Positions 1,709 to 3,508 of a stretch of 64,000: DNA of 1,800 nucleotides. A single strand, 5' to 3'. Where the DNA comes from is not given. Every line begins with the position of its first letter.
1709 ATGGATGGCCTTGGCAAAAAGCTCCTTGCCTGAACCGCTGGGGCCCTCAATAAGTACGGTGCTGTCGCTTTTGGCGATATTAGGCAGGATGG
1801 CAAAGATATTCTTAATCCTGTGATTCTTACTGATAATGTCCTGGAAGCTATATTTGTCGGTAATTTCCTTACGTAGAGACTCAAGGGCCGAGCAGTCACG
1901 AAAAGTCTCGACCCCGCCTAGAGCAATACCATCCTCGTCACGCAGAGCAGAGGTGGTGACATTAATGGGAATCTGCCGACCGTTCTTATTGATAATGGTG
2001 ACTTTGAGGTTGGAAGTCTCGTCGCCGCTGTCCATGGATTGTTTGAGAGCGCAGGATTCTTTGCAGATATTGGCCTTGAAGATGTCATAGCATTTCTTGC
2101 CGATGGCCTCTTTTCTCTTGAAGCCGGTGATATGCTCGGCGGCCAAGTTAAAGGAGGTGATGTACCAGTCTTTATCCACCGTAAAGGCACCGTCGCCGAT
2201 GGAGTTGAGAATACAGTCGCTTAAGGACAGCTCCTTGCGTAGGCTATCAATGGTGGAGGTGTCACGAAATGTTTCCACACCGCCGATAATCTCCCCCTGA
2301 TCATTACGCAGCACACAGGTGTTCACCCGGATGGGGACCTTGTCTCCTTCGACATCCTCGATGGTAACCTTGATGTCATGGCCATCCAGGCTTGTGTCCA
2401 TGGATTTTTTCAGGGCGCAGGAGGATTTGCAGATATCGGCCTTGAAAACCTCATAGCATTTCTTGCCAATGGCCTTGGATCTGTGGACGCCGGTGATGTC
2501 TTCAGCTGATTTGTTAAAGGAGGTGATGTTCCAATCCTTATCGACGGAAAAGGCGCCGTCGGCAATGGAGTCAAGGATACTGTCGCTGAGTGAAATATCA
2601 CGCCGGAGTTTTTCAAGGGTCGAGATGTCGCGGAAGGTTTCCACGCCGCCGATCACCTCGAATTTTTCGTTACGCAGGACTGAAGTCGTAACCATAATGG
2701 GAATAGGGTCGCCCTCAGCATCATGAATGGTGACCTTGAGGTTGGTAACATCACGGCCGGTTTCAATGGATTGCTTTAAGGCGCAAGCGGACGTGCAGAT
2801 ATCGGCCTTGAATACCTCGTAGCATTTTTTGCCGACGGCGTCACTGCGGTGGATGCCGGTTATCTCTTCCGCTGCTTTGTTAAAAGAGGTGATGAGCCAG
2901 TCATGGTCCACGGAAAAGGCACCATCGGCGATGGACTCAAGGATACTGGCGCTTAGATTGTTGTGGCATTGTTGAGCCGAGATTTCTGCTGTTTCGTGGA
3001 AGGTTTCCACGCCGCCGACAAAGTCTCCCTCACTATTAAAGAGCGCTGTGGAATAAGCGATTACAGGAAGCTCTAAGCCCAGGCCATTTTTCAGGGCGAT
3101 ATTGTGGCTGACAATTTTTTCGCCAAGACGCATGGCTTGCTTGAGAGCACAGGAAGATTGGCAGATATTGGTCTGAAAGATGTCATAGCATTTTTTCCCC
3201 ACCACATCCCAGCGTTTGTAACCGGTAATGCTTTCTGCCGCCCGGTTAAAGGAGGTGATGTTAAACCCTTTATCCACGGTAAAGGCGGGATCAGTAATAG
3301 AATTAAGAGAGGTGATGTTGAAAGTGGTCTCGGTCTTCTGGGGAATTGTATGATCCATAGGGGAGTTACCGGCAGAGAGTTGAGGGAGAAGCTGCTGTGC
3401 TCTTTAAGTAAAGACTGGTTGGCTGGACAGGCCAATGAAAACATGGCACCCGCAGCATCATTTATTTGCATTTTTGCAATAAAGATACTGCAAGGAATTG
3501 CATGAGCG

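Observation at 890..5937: Divergent sigma-54 module: a 4xPAS(Cys) enhancer-binding protein facing a NifX-like / twin MinD-ferredoxin ATPase operon of unknown function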

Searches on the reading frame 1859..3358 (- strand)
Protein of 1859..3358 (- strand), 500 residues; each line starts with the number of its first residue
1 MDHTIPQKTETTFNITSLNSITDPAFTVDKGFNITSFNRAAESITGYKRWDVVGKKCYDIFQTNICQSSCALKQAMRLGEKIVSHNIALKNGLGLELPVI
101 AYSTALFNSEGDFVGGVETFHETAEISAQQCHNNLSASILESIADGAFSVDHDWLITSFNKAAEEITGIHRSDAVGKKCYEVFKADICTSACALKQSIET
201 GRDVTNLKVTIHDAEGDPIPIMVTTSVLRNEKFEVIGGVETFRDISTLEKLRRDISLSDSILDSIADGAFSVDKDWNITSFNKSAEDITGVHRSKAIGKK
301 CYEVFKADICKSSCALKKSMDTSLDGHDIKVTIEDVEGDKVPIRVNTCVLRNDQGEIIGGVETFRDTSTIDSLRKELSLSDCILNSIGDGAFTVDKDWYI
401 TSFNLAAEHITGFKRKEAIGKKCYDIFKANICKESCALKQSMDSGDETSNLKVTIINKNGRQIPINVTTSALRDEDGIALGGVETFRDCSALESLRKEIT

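Call 14: find_homologous_proteins(query=window:1859-3358:-, max_evalue=0.00001)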
Query window:1859-3358:- (500 aa): 7992 proteins with E <= 0.00001 among 8000 candidates; the best 120 are listed.
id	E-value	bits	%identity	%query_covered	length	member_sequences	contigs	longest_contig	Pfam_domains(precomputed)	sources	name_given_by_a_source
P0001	0.0e+0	1113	100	100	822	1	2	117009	PF13596.13,PF08447.19,PF13426.14,PF13188.14,PF00158.33,PF25601.2,PF02954.26,PF08448.17,PF00989.32,PF14532.13,PF07728.21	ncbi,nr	ncbi:MAG: sigma 54-interacting transcriptional regulator [Proteobacteria bacterium]|nr:sigma 54-inte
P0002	2.2e-295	998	89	100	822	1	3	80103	PF13596.13,PF13426.14,PF13188.14,PF00158.33,PF25601.2,PF02954.26,PF08448.17,PF00989.32,PF14532.13,PF07728.21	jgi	jgi:PAS domain S-box-containing protein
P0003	1.5e-276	936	84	98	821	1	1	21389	PF13596.13,PF13426.14,PF13188.14,PF00158.33,PF25601.2,PF02954.26,PF08448.17,PF00989.32,PF14532.13,PF07728.21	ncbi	-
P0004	4.7e-274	927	83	99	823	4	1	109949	PF13596.13,PF13426.14,PF13188.14,PF00158.33,PF25601.2,PF02954.26,PF08448.17,PF00989.32,PF14532.13,PF07728.21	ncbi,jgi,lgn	-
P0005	3.4e-272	921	83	99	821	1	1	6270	PF13596.13,PF08447.19,PF13426.14,PF13188.14,PF00158.33,PF25601.2,PF02954.26,PF08448.17,PF00989.32,PF14532.13,PF07728.21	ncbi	-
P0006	8.4e-271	917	82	100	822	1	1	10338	PF13596.13,PF08447.19,PF13426.14,PF13188.14,PF00158.33,PF25601.2,PF02954.26,PF08448.17,PF00989.32,PF14532.13,PF07728.21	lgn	-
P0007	1.6e-270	916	84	99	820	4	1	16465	PF13596.13,PF08447.19,PF13426.14,PF13188.14,PF00158.33,PF25601.2,PF02954.26,PF08448.17,PF00989.32,PF14532.13,PF07728.21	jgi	jgi:PAS domain S-box-containing protein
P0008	1.5e-266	903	80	100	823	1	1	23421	PF13596.13,PF08447.19,PF13426.14,PF13188.14,PF00158.33,PF25601.2,PF02954.26,PF08448.17,PF00989.32,PF14532.13,PF07728.21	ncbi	-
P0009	2.8e-264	895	80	100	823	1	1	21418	PF13596.13,PF08447.19,PF13426.14,PF13188.14,PF00158.33,PF25601.2,PF02954.26,PF08448.17,PF00989.32,PF14532.13,PF07728.21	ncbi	ncbi:MAG: sigma 54-interacting transcriptional regulator [Thermodesulfobacteriota bacterium]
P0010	4.8e-249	845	76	98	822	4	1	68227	PF13426.14,PF13188.14,PF00004.36,PF14532.13,PF07728.21,PF13596.13,PF08447.19,PF00158.33,PF25601.2,PF02954.26,PF08448.17,PF00989.32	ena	-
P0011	2.5e-236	803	73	99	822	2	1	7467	PF13596.13,PF08447.19,PF13426.14,PF13188.14,PF00158.33,PF25601.2,PF02954.26,PF08448.17,PF00989.32,PF14532.13,PF07728.21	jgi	jgi:PAS domain S-box-containing protein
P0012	2.8e-235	800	72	100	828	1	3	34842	PF13596.13,PF08447.19,PF13426.14,PF13188.14,PF00158.33,PF25601.2,PF02954.26,PF08448.17,PF00989.32,PF14532.13,PF07728.21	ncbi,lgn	-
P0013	9.2e-230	781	71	100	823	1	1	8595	PF13596.13,PF08447.19,PF13426.14,PF13188.14,PF00158.33,PF25601.2,PF02954.26,PF08448.17,PF00989.32,PF14532.13,PF07728.21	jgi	-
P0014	1.2e-229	781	71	100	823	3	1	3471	PF13596.13,PF08447.19,PF13426.14,PF13188.14,PF00158.33,PF25601.2,PF02954.26,PF08448.17,PF00989.32,PF14532.13,PF07728.21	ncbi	-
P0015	2.4e-228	777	71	100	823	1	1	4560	PF13596.13,PF08447.19,PF13426.14,PF13188.14,PF00158.33,PF25601.2,PF02954.26,PF08448.17,PF00989.32,PF14532.13,PF07728.21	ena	-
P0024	1.5e-185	636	53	99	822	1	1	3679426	PF13426.14,PF13188.14,PF14532.13,PF07728.21,PF13596.13,PF08447.19,PF12860.14,PF00158.33,PF25601.2,PF02954.26,PF08448.17,PF00989.32,PF01078.28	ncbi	ncbi:sigma 54-interacting transcriptional regulator [Thiovibrio sp. JS02]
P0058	4.7e-109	383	39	96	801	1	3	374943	PF13426.14,PF13188.14,PF24820.2,PF00004.36,PF14532.13,PF07728.21,PF13596.13,PF08447.19,PF12860.14,PF00158.33,PF25601.2,PF02954.26,PF08448.17,PF00989.32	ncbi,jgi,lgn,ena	-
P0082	3.9e-103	364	36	95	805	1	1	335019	PF13426.14,PF13188.14,PF00004.36,PF14532.13,PF07728.21,PF13596.13,PF08447.19,PF12860.14,PF00158.33,PF25601.2,PF02954.26,PF08448.17,PF00989.32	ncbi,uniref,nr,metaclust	ncbi:sigma 54-interacting transcriptional regulator [Desulfogranum mediterraneum]|uniref:sigma 54-in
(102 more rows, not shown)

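Call 27: find_related_loci(query=window:1859-3358:-, collection=metagenome_contigs, flank=6000)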
Query window:1859-3358:- (500 aa) in metagenome_contigs; peptide patterns used: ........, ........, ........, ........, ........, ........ (x = any residue, [..] = any of these).
113 stretches matched a pattern; 31 encode a relative of the query (tblastn E <= 1e-3); 31 distinct loci.
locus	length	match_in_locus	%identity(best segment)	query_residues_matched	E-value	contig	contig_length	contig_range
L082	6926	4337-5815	83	7-500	0e+0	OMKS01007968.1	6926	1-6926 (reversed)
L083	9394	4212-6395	29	7-491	3e-62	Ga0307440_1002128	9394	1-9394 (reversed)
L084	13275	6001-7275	28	1-499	2e-38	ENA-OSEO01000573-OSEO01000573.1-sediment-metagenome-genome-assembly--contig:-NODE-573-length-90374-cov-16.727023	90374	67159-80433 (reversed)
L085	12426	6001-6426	52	6-500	4e-35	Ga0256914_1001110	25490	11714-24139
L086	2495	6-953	27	1-491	3e-33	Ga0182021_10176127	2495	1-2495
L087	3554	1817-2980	27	18-499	2e-31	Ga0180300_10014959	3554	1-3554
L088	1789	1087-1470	46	18-500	8e-27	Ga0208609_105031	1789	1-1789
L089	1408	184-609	34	27-490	2e-16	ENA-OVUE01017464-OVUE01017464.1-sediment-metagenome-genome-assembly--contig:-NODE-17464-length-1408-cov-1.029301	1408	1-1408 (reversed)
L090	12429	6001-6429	37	23-499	2e-14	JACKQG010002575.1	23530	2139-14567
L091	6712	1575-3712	35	18-500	2e-14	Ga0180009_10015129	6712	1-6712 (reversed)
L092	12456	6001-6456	30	13-499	5e-14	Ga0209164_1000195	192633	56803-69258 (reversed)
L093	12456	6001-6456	30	13-499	5e-14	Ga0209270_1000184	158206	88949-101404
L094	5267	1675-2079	34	18-499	9e-14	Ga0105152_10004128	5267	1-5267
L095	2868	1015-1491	25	27-499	1e-13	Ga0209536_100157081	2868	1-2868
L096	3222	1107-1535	35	15-499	2e-13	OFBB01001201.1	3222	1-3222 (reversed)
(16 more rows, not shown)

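Call 46: search_solved_structures(query=window:1859-3358:-, max_evalue=0.00001)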
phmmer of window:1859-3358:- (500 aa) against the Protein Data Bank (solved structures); distinct sequences matched with E-value up to 0.00001: 0.

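Call 47: find_encoding_contigs(protein=P0002, flank=7000, max_places=1)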
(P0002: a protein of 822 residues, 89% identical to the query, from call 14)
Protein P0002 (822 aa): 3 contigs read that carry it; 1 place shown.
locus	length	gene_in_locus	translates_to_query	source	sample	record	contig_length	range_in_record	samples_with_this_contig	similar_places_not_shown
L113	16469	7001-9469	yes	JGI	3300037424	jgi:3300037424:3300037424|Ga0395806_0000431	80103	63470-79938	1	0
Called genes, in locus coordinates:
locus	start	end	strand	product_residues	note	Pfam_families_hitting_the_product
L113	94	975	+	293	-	PF00701:DHDPS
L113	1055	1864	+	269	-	PF01113:DapB_N, PF05173:DapB_C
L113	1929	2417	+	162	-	PF01288:HPPK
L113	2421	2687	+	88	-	PF04945:YHS, PF06467:zf-FCS (weak)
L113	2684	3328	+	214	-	PF00923:TAL_FSA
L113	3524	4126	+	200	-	PF13511:DUF4124, PF01464:SLT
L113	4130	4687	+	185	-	PF01066:CDP-OH_P_transf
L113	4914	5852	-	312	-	PF01656:CbiA, PF03193:RsgA_GTPase (faint), PF10609:ParA (faint), PF00037:Fer4 (faint), PF14697:Fer4_21 (weak)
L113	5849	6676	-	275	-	PF01656:CbiA, PF10609:ParA (weak), PF13614:AAA_31 (faint), PF00037:Fer4 (weak)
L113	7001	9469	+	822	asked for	PF00989:PAS, PF08448:PAS_4, PF13426:PAS_9, PF00989:PAS, PF08448:PAS_4, PF13426:PAS_9, PF00989:PAS, PF08448:PAS_4, +9 more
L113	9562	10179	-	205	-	PF01292:Ni_hydr_CYTB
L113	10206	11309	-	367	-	PF09699:Paired_CXXCH_1 (faint), PF14522:Cytochrome_C7 (faint), PF14537:Cytochrom_c3_2 (faint)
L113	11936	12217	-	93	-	-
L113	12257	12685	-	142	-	-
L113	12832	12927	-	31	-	-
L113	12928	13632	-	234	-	PF00989:PAS (faint), PF13426:PAS_9 (weak), PF02954:HTH_8 (weak)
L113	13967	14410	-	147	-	-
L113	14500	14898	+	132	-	-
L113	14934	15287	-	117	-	-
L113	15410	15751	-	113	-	PF01329:Pterin_4a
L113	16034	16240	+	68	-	-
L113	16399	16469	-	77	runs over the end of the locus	?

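Call 48: find_encoding_contigs(protein=P0010, flank=7000, max_places=1)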
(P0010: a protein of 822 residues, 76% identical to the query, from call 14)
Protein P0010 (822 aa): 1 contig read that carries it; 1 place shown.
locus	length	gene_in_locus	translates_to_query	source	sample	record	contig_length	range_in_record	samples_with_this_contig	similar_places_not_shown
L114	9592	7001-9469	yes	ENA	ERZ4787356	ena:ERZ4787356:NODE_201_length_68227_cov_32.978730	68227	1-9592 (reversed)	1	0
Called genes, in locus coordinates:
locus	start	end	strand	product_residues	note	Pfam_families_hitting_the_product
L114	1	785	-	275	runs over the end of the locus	PF01656:CbiA, PF10609:ParA (weak), PF13614:AAA_31 (faint), PF00037:Fer4 (weak)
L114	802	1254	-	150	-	PF02579:Nitro_FeMo-Co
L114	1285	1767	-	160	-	PF12641:Flavodoxin_3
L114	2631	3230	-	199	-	PF02525:Flavodoxin_2 (weak), PF03358:FMN_red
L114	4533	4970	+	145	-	PF02600:DsbB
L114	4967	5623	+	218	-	PF13462:Thioredoxin_4, PF01323:DSBA, PF13743:Thioredoxin_5 (faint)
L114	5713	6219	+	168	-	PF00578:AhpC-TSA, PF08534:Redoxin, PF00085:Thioredoxin (weak), PF02630:SCO1-SenC (weak), PF13098:Thioredoxin_2, PF13905:Thioredoxin_8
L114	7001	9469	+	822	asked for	PF08448:PAS_4, PF13426:PAS_9, PF00989:PAS, PF08448:PAS_4, PF13426:PAS_9, PF00989:PAS, PF08448:PAS_4, PF13426:PAS_9, +13 more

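Call 49: find_encoding_contigs(protein=P0012, flank=7000, max_places=1)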
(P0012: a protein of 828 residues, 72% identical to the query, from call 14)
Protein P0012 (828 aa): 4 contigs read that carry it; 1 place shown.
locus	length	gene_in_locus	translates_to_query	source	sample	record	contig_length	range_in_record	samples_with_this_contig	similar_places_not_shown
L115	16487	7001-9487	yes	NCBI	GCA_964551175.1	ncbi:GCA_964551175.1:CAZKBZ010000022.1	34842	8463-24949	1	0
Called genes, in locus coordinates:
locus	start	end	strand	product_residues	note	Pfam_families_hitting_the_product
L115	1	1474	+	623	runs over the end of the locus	PF00004:AAA, PF07728:AAA_5 (faint), PF17862:AAA_lid_3, PF01434:Peptidase_M41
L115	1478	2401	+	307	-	-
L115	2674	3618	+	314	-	PF02085:Cytochrom_CIII (faint), PF14522:Cytochrome_C7, PF14537:Cytochrom_c3_2 (faint), PF09699:Paired_CXXCH_1 (faint), PF14522:Cytochrome_C7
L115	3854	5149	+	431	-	PF03916:NrfD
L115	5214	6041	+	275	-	PF12797:Fer4_2 (faint), PF12800:Fer4_4 (faint), PF12838:Fer4_7 (weak), PF13237:Fer4_10 (weak), PF13247:Fer4_11, PF12838:Fer4_7 (weak), PF13187:Fer4_9 (weak), PF00037:Fer4 (weak), +1 more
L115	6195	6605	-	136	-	PF07238:PilZ (weak)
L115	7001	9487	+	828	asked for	PF13426:PAS_9, PF00989:PAS, PF08448:PAS_4, PF13426:PAS_9, PF00989:PAS, PF08448:PAS_4, PF13426:PAS_9, PF00989:PAS, +11 more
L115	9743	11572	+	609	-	PF06480:FtsH_ext (faint), PF00004:AAA, PF17862:AAA_lid_3, PF01434:Peptidase_M41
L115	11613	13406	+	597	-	PF00004:AAA, PF17862:AAA_lid_3, PF01434:Peptidase_M41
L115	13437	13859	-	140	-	-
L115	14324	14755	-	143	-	-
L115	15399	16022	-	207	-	PF01292:Ni_hydr_CYTB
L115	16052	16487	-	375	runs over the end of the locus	PF03264:Cytochrom_NNT (faint), PF14522:Cytochrome_C7 (faint), PF22678:Cytochrom_c_NrfB-like (faint), PF09699:Paired_CXXCH_1 (faint), PF14537:Cytochrom_c3_2 (faint), PF22113:Mtrc-MtrF_II-IV_dom (faint)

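Call 50: find_encoding_contigs(protein=P0024, flank=7000, max_places=1)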
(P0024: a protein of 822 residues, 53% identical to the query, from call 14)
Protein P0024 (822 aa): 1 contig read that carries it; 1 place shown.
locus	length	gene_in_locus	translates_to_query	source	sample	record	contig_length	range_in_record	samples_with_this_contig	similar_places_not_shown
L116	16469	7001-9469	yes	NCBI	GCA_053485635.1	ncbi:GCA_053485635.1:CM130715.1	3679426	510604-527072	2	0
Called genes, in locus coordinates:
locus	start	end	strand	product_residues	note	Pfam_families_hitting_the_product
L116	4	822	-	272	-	PF06325:PrmA, PF05175:MTS, PF02475:TRM5-TYW2_MTfase, PF13847:Methyltransf_31, PF08241:Methyltransf_11, PF08242:Methyltransf_12 (weak), PF13649:Methyltransf_25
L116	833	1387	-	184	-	PF00881:Nitroreductase, PF14512:TM1586_NiRdase (faint)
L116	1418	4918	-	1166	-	PF05170:AsmA (faint), PF05359:DUF748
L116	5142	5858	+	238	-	PF01553:Acyltransferase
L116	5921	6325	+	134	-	-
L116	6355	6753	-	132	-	-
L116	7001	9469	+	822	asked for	PF00989:PAS, PF08448:PAS_4, PF13426:PAS_9, PF00989:PAS, PF08448:PAS_4, PF13426:PAS_9, PF00989:PAS, PF08448:PAS_4, +14 more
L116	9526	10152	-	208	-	PF01292:Ni_hydr_CYTB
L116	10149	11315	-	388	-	PF14522:Cytochrome_C7 (faint), PF14537:Cytochrom_c3_2 (faint), PF09699:Paired_CXXCH_1 (faint)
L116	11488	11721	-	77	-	-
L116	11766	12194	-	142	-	-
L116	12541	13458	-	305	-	PF02016:Peptidase_S66, PF17676:Peptidase_S66C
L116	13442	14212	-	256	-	PF03309:Pan_kinase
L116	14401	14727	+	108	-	PF03091:CutA1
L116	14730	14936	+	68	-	-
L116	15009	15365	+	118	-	-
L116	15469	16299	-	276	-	PF08543:Phos_pyr_kin, PF00294:PfkB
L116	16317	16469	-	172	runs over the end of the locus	PF00254:FKBP_C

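Call 61: search_protein_families(library=pfam, proteins=[L113:10206-11309:-, L113:12257-12685:-, L113:11936-12217:-, L113:12928-13632:-, L082:3360-3701:-], max_evalue=0.001)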
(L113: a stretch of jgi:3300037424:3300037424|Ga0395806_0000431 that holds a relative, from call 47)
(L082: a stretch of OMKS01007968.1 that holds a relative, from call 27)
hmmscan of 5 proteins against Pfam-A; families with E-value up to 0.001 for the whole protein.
L113:10206-11309:- (367 aa): 4 families
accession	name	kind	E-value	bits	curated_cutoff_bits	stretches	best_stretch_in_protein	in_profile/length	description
PF14522.11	Cytochrome_C7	-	9.6e-09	35.4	24.8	1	63-136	2-67/67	Cytochrome c7 and related cytochrome c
PF09699.15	Paired_CXXCH_1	-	6.7e-07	29.3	20.6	0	130-162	8-38/41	Doubled CXXCH motif (Paired_CXXCH_1)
PF14537.11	Cytochrom_c3_2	-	3.3e-06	27.9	25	1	68-161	1-79/79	Cytochrome c3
PF22113.1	Mtrc-MtrF_II-IV_dom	-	2.2e-05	24.5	30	0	32-164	29-167/176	Outer membrane cytochrome MtrC/MtrF-like, domains II/IV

L113:12257-12685:- (142 aa): 0 families

L113:11936-12217:- (93 aa): 0 families

L113:12928-13632:- (234 aa): 5 families
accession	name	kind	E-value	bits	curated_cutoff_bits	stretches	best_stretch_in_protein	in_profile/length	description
PF02954.25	HTH_8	-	8.6e-07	29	22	1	172-206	6-40/42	Bacterial regulatory protein, Fis family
PF13426.13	PAS_9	-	3.3e-06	27.8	27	1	54-154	2-101/103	PAS domain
PF00989.32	PAS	-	2.4e-05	24.7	22.6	1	45-146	3-105/113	PAS fold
PF13188.13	PAS_8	-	0.00018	21.7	21.8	1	45-92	3-47/65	PAS domain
PF08448.16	PAS_4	-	0.00055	20.6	23.1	0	49-154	1-105/110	PAS fold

L082:3360-3701:- (114 aa): 0 families

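Call 65: find_encoding_contigs(protein=P0082, flank=8000, max_places=1)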
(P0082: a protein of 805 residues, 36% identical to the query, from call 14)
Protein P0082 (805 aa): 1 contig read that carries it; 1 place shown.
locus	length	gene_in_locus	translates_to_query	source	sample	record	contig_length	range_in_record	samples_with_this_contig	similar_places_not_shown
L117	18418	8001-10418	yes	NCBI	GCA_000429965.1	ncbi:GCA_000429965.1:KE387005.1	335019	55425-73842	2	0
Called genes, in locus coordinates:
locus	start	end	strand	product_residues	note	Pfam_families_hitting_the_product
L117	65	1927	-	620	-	PF00805:Pentapeptide, PF13576:Pentapeptide_3, PF13599:Pentapeptide_4, PF25296:Decapeptide (weak), PF00805:Pentapeptide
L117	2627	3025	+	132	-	-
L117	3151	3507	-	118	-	PF00376:MerR, PF13411:MerR_1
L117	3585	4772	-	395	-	PF03916:NrfD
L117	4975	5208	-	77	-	-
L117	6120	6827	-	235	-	PF14537:Cytochrom_c3_2 (faint), PF02085:Cytochrom_CIII (faint), PF22113:Mtrc-MtrF_II-IV_dom (faint), PF14522:Cytochrome_C7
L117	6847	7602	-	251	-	PF13237:Fer4_10 (weak), PF13247:Fer4_11, PF12838:Fer4_7 (weak), PF13187:Fer4_9 (weak), PF00037:Fer4 (weak), PF12797:Fer4_2 (weak), PF12837:Fer4_6 (weak), PF13237:Fer4_10, +1 more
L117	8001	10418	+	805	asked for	PF00989:PAS, PF08448:PAS_4, PF13426:PAS_9, PF00989:PAS, PF08448:PAS_4, PF13426:PAS_9, PF00989:PAS, PF08448:PAS_4, +11 more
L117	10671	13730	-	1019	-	PF00484:Pro_CA, PF00672:HAMP (weak), PF00015:MCPsignal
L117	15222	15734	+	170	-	PF01047:MarR (faint), PF13404:HTH_AsnC-type, PF13412:HTH_24, PF01037:AsnC_trans_reg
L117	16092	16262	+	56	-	-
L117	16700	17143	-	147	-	PF00376:MerR, PF13411:MerR_1, PF12728:HTH_17 (faint)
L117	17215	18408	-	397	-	PF03916:NrfD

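Call 66: find_encoding_contigs(protein=P0058, flank=8000, max_places=1)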
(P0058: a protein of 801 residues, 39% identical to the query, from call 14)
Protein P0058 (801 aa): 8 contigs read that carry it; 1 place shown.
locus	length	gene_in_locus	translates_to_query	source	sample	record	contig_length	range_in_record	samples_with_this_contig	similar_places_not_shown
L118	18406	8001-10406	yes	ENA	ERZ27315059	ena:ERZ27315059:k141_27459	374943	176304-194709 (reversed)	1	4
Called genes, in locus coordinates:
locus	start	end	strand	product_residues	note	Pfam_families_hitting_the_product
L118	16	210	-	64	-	PF00830:Ribosomal_L28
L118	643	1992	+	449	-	PF05140:ResB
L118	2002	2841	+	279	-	PF01578:Cytochrom_C_asm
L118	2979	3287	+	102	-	PF14522:Cytochrome_C7 (weak)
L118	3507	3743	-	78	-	-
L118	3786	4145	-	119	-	PF00376:MerR, PF13411:MerR_1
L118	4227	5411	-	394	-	PF03916:NrfD, PF14589:NrfD_2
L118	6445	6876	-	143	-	PF14522:Cytochrome_C7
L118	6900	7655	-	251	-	PF12838:Fer4_7 (weak), PF13237:Fer4_10 (weak), PF13247:Fer4_11, PF13187:Fer4_9 (weak), PF25160:LdpA_Fe-S-bd (weak), PF00037:Fer4 (weak), PF12797:Fer4_2 (weak), PF12837:Fer4_6 (weak), +3 more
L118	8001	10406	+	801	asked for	PF08448:PAS_4, PF13426:PAS_9, PF00989:PAS, PF08448:PAS_4, PF13426:PAS_9, PF00989:PAS, PF08448:PAS_4, PF13426:PAS_9, +16 more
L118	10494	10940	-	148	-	PF13411:MerR_1, PF00376:MerR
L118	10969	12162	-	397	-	PF03916:NrfD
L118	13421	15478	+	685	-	PF00912:Transgly, PF00905:Transpeptidase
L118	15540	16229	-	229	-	PF00571:CBS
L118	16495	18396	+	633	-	PF00425:Chorismate_bind, PF01063:Aminotran_4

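Call 87: find_encoding_contigs(protein=P0001, flank=10000, max_places=2)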
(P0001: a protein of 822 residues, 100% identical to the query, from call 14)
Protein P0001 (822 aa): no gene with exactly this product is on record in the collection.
